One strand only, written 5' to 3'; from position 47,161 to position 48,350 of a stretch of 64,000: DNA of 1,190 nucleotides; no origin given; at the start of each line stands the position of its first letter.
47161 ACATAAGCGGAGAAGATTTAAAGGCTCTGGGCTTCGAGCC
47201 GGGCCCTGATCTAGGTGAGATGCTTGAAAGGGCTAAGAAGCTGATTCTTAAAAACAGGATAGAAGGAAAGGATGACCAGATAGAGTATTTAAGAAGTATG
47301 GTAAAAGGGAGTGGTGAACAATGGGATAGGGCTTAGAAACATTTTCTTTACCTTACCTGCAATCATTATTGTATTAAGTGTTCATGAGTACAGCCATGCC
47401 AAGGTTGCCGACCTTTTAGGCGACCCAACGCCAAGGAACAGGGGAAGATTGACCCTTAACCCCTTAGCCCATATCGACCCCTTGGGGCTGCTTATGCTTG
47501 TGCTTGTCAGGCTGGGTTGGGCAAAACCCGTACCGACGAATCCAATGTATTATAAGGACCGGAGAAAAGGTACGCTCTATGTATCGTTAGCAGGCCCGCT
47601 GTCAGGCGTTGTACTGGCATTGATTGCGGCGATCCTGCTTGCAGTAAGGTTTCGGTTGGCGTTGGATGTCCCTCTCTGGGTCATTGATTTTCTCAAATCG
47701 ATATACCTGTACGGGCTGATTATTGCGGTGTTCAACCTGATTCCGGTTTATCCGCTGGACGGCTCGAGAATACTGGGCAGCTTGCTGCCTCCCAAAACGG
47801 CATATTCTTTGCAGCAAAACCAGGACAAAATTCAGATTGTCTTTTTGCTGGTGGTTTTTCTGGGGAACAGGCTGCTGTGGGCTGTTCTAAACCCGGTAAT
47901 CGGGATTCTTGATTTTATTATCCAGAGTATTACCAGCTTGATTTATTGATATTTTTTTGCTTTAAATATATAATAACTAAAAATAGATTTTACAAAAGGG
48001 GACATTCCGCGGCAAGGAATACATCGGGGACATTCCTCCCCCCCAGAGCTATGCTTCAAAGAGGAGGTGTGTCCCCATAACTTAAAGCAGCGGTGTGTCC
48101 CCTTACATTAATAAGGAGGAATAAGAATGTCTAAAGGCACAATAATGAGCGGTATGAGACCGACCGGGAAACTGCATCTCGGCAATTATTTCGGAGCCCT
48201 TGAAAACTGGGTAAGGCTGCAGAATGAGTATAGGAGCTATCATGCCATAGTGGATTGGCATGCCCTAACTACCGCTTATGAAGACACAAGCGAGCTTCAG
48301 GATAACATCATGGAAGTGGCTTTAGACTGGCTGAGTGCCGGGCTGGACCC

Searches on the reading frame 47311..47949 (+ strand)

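Call 52: search_protein_families(library=pfam, proteins=[window:47311-47949:+])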
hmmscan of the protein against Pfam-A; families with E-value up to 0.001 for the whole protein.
window:47311-47949:+ (212 aa): 1 family
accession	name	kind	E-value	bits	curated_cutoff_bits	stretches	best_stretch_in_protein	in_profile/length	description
PF02163.28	Peptidase_M50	-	1.3e-13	51.3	27.2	1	124-180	159-217/221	Peptidase family M50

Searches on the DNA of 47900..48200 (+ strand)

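Call 31: search_rna_families(source=window, start=47900, end=48200, threshold=evalue, max_evalue=10)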
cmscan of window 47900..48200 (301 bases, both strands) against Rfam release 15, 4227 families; matches with E-value up to 10: 2.
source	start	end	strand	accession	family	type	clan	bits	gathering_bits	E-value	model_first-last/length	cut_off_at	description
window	47951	48020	-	RF02143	HYMAI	Gene; lncRNA;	-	16.1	80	0.35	168-241/241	no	Hydatidiform mole associated and imprinted conserved region 1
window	48110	48156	+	RF01306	sR52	Gene; snRNA; snoRNA; CD-box;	-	11.5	50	5.2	1-60/60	no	Small nucleolar RNA sR52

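Call 43: search_dna_similar(query=window:47985-48115:+, collection=plasmids, mode=distant, max_evalue=0.01)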
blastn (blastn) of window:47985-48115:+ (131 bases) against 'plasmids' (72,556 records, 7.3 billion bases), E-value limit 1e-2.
No match.
